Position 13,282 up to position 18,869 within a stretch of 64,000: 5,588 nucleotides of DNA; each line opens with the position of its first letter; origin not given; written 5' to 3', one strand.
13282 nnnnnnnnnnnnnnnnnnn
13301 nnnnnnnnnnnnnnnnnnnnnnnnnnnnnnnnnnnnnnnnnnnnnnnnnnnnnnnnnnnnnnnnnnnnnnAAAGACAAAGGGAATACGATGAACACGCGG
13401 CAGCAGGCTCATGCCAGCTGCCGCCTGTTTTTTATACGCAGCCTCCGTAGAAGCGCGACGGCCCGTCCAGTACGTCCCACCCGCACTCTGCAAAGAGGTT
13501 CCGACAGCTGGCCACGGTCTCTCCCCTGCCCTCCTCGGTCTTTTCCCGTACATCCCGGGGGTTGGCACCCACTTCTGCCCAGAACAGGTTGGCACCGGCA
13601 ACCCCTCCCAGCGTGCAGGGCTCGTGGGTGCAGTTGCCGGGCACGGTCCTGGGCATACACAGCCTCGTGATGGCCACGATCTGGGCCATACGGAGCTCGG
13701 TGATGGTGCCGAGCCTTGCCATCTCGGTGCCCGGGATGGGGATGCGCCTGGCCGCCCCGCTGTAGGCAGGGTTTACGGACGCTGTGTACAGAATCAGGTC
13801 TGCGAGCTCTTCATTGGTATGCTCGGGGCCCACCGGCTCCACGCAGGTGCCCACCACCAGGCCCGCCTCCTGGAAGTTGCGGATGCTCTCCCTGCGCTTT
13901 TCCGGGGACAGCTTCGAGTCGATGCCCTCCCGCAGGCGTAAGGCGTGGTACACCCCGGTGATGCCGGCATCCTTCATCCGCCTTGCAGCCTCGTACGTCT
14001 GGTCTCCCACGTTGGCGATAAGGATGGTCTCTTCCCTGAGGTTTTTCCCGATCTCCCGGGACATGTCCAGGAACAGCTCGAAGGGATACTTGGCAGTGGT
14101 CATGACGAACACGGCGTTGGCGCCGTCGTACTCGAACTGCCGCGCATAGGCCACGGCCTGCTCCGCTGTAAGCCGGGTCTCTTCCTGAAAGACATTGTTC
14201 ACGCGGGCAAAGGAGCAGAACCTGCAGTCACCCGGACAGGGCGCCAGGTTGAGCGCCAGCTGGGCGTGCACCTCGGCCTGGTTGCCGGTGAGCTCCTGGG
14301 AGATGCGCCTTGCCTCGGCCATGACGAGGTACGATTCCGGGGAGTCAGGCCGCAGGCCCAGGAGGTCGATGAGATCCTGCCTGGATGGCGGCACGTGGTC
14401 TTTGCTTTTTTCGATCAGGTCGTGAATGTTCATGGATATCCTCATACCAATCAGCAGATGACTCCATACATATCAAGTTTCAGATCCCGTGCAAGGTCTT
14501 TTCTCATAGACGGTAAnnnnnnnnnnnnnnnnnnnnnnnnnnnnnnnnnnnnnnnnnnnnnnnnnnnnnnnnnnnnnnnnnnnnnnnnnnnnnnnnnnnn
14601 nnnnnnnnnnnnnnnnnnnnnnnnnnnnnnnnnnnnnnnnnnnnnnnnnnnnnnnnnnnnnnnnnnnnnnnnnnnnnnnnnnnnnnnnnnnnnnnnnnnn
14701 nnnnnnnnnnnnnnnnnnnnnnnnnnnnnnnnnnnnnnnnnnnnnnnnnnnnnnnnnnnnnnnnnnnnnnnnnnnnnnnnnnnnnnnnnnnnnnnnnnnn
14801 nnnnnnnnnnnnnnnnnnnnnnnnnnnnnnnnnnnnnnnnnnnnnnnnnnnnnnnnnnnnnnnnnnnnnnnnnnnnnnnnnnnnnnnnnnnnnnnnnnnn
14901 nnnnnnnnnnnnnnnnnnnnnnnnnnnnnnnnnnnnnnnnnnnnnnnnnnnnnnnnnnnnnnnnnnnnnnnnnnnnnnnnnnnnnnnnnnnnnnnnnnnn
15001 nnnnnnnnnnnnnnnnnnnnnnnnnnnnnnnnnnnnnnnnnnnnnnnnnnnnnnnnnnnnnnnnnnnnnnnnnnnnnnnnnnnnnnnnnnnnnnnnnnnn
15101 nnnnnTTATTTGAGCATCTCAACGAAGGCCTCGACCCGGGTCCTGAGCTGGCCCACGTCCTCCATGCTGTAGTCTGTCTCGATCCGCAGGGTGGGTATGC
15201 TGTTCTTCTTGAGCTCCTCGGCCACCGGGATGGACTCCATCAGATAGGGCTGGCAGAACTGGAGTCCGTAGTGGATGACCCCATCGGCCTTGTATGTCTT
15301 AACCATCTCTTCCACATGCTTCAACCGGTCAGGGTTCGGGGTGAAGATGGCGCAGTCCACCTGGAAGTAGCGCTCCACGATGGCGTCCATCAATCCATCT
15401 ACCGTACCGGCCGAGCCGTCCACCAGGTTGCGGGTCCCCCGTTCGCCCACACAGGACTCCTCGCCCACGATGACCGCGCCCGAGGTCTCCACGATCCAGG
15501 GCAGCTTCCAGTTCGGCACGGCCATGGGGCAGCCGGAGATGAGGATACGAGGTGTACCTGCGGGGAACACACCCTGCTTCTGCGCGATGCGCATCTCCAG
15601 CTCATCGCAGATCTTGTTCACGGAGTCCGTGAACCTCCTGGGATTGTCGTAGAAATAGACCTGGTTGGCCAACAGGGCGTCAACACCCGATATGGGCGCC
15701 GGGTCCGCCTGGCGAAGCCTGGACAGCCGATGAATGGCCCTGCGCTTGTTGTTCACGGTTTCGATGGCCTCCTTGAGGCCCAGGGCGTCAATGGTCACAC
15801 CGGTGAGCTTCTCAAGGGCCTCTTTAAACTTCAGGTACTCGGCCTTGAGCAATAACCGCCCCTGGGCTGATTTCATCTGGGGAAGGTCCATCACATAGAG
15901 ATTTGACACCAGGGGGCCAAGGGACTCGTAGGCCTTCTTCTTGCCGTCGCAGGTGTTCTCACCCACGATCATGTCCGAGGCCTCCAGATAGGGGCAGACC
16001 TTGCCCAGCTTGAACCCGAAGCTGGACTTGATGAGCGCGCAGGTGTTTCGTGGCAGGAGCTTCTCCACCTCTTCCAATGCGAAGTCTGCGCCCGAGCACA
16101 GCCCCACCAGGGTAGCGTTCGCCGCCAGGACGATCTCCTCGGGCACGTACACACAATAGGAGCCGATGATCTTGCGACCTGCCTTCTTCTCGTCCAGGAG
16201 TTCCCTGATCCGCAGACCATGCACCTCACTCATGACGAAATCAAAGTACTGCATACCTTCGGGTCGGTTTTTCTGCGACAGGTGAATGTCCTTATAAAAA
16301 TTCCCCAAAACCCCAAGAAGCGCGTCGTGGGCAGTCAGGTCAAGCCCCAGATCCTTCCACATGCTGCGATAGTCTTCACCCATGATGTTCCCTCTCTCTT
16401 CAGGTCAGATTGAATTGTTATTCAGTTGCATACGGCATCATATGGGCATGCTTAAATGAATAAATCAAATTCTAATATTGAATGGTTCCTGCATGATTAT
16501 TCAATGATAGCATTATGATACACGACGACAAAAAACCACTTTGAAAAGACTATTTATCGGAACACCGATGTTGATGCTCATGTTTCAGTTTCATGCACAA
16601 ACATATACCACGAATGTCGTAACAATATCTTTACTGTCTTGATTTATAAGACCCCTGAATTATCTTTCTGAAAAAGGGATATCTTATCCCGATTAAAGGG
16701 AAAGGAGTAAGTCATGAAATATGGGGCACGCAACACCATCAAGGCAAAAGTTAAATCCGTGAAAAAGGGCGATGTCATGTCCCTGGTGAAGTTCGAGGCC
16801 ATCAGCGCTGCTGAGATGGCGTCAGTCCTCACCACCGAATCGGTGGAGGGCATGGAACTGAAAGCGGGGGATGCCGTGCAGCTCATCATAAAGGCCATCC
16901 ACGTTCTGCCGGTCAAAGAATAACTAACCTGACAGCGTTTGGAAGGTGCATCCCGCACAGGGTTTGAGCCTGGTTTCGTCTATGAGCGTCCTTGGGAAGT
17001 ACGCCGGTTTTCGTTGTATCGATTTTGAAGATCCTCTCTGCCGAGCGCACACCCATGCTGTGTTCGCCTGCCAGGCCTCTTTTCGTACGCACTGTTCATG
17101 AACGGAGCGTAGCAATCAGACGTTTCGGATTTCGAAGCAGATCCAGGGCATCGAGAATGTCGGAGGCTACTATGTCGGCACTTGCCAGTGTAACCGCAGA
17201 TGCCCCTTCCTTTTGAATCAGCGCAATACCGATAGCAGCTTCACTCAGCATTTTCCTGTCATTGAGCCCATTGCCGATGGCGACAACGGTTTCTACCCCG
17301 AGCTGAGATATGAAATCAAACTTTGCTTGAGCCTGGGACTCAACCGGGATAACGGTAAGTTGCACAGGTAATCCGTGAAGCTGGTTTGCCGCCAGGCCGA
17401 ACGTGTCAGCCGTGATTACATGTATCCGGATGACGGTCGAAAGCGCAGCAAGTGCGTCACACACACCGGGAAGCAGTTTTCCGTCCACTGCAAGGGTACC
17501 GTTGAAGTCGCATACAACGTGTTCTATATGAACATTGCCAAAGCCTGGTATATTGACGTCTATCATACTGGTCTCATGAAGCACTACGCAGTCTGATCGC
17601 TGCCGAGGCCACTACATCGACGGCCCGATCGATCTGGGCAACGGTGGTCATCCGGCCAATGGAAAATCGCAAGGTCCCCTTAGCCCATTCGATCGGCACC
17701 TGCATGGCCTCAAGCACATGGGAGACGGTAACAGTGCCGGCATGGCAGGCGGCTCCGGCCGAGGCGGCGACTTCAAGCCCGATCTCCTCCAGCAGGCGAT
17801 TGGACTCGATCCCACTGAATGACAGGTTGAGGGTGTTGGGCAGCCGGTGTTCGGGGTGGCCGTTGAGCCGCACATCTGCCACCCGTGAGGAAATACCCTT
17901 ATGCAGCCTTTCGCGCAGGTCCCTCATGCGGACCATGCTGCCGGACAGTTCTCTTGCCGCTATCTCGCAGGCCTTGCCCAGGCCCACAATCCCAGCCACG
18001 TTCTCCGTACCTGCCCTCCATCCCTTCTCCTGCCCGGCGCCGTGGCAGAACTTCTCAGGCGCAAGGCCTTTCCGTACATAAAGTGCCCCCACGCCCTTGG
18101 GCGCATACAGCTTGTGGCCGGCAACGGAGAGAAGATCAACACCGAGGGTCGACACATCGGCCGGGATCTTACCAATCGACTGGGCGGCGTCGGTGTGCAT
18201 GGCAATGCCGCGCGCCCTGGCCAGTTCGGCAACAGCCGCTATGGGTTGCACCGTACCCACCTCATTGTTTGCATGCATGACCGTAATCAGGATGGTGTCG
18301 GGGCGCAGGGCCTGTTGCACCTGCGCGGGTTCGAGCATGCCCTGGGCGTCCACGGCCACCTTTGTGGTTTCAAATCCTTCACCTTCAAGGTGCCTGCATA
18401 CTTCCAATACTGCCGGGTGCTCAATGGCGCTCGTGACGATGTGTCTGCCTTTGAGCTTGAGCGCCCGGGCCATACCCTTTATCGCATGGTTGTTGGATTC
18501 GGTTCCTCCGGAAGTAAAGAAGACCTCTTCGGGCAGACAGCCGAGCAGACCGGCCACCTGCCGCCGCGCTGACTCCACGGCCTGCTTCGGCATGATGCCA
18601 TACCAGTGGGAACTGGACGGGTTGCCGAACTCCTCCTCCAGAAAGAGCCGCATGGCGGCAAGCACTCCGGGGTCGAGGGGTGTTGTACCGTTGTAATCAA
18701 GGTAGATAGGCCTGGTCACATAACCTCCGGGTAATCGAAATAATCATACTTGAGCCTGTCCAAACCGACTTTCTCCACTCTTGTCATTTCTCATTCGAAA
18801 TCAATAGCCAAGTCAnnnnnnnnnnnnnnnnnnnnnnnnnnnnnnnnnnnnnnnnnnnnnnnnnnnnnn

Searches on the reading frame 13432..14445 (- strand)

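Call 10: search_protein_families(library=pfam, proteins=[window:13432-14445:-])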
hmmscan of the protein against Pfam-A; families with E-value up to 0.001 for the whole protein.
window:13432-14445:- (337 aa): 2 families
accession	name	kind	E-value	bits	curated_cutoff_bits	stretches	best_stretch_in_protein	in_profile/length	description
PF04055.27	Radical_SAM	-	5.7e-10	40.1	29.5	1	70-218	7-163/166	Radical SAM superfamily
PF06968.18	BATS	-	0.00093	19.8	22.2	0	235-267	6-35/88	Biotin and Thiamin Synthesis associated domain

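Call 68: search_protein_families(library=ncbifam, proteins=[window:13432-14445:-], max_evalue=1e-10)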
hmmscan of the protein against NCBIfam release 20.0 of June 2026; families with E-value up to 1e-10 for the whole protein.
window:13432-14445:- (337 aa): 1 family
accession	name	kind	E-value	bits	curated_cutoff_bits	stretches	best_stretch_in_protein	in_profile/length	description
TIGR00433.2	bioB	equivalog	5.4e-17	62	225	1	38-267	19-254/307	biotin synthase BioB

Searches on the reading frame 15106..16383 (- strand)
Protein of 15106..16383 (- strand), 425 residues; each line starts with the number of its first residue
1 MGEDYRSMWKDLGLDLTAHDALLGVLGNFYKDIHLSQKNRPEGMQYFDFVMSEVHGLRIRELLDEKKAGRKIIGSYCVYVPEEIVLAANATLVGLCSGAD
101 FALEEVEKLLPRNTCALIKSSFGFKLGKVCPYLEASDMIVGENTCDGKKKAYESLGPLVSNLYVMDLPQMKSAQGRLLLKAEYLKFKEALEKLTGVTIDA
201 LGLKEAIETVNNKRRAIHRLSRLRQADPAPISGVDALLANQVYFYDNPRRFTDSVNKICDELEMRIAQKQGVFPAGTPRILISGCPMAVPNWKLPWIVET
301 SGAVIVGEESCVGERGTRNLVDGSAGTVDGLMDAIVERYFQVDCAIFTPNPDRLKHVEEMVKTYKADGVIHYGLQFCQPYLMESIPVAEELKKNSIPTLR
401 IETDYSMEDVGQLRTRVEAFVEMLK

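Call 10: search_protein_families(library=pfam, proteins=[window:15106-16383:-])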
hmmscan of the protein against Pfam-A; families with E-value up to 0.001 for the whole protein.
window:15106-16383:- (425 aa): 1 family
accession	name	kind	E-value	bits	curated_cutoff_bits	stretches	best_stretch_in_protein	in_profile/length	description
PF06050.19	HGD-D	-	6.4e-120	401.3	28.4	1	77-424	1-342/342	2-hydroxyglutaryl-CoA dehydratase, D-component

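Call 68: search_protein_families(library=ncbifam, proteins=[window:15106-16383:-], max_evalue=1e-10)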
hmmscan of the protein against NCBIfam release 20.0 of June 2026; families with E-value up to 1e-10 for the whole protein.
window:15106-16383:- (425 aa): 4 families
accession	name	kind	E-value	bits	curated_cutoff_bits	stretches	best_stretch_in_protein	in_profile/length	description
NF040772.1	double_cubane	equivalog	1.9e-142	474.7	350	1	52-424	6-372/372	double-cubane-cluster-containing anaerobic reductase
NF052456.1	HyiscapDhHadC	equivalog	2.5e-32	112.2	700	1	66-424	24-372/372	(R)-2-hydroxyisocaproyl-CoA dehydratase subunit beta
TIGR03190.1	benz_CoA_bzdN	equivalog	5.3e-24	84.7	453.8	1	67-424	24-371/377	benzoyl-CoA reductase, bzd-type, subunit N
TIGR02263.1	benz_CoA_red_C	equivalog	2.4e-17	62.9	421.15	1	65-414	25-367/380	benzoyl-CoA reductase subunit C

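Call 80: find_encoding_contigs(protein=window:15106-16383:-, flank=3000, max_places=3)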
Protein window:15106-16383:- (425 aa): no gene with exactly this product is on record in the collection.

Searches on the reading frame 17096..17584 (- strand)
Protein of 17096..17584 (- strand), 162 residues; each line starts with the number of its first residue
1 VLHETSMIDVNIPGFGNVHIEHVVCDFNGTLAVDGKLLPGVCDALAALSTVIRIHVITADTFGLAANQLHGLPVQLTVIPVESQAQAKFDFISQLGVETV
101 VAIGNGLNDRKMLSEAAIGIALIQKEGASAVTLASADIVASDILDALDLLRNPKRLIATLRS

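Call 10: search_protein_families(library=pfam, proteins=[window:17096-17584:-])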
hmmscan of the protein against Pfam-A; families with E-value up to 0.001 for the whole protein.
window:17096-17584:- (162 aa): 1 family
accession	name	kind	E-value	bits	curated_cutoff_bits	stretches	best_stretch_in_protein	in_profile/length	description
PF08282.18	Hydrolase_3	-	0.00035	20.8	20.9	1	96-122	202-228/255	haloacid dehalogenase-like hydrolase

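Call 68: search_protein_families(library=ncbifam, proteins=[window:17096-17584:-], max_evalue=1e-10)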
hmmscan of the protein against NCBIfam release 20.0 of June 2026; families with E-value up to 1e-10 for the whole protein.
window:17096-17584:- (162 aa): 0 families

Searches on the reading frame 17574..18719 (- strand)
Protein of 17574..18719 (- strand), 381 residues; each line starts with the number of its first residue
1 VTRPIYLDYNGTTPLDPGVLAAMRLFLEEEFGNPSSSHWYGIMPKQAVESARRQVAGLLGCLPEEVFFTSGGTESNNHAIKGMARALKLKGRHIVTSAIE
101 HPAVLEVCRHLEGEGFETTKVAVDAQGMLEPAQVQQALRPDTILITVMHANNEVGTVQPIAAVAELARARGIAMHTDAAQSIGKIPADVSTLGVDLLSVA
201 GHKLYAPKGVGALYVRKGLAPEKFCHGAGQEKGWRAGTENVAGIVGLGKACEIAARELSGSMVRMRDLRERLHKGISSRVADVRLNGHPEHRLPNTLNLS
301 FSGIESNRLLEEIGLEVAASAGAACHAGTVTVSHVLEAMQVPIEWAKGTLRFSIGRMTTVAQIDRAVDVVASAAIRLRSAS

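Call 10: search_protein_families(library=pfam, proteins=[window:17574-18719:-])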
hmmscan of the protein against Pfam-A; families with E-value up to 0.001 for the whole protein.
window:17574-18719:- (381 aa): 3 families
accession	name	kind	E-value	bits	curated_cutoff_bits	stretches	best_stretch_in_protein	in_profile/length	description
PF00266.25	Aminotran_5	-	1.9e-75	254.6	21.5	1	5-365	1-370/371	Aminotransferase class-V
PF01212.27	Beta_elim_lyase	-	1.5e-08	34.8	27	1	53-181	39-178/288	Beta-eliminating lyase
PF01041.23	DegT_DnrJ_EryC1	-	7e-06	25.9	19.8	1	75-184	47-152/360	DegT/DnrJ/EryC1/StrS aminotransferase family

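Call 68: search_protein_families(library=ncbifam, proteins=[window:17574-18719:-], max_evalue=1e-10)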
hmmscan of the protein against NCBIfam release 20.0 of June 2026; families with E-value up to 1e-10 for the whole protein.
window:17574-18719:- (381 aa): 15 families
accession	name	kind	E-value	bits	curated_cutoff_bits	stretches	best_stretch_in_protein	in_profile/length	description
TIGR03402.1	FeS_nifS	equivalog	3.5e-142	473.7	530.75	1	5-381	1-377/379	cysteine desulfurase NifS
NF010611.0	PRK14012.1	equivalog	3.5e-122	408.3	548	1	1-380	3-385/406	IscS subfamily cysteine desulfurase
TIGR02006.1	IscS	equivalog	3.6e-119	398.4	643.2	1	1-380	1-381/402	IscS subfamily cysteine desulfurase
TIGR03235.1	DNA_S_dndA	equivalog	9.4e-117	390.2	480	1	6-353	1-352/353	cysteine desulfurase DndA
TIGR03403.1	nifS_epsilon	equivalog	2.9e-92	309.4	587.7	1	5-381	1-380/382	NifS family cysteine desulfurase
NF002806.0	PRK02948.1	subfamily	3.7e-90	302.6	304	1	5-371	2-369/381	IscS subfamily cysteine desulfurase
TIGR01977.1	am_tr_V_EF2568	hypoth_equivalog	1.7e-43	149.1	377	1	5-371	1-374/376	cysteine desulfurase family protein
TIGR01979.1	sufS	subfamily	5.2e-37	127.7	475.1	1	5-219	20-237/403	SufS family cysteine desulfurase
NF040779.1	Sec_lyase_SclA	exception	1.5e-33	116.3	525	1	6-371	2-374/378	selenocysteine lyase SclA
NF041166.1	f2_encap_cargo1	exception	1.2e-30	107.2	800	1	6-222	248-467/623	family 2A encapsulin nanocompartment cargo protein cysteine desulfurase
NF006791.0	PRK09295.1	equivalog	6.7e-26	91.3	661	1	46-253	67-293/406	cysteine desulfurase SufS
TIGR03392.1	FeS_syn_CsdA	equivalog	9.8e-26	90.8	493.6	1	5-373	18-392/398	cysteine desulfurase CsdA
NF008126.0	PRK10874.1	equivalog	1.6e-25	90.1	607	1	5-373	21-395/401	cysteine desulfurase CsdA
TIGR01976.1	am_tr_V_VC1184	hypoth_equivalog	3.3e-23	82.6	352.35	1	4-367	19-398/401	cysteine desulfurase-like protein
TIGR04343.1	egtE_PLP_lyase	equivalog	2.2e-19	69.5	400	1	48-230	56-230/370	ergothioneine biosynthesis PLP-dependent enzyme EgtE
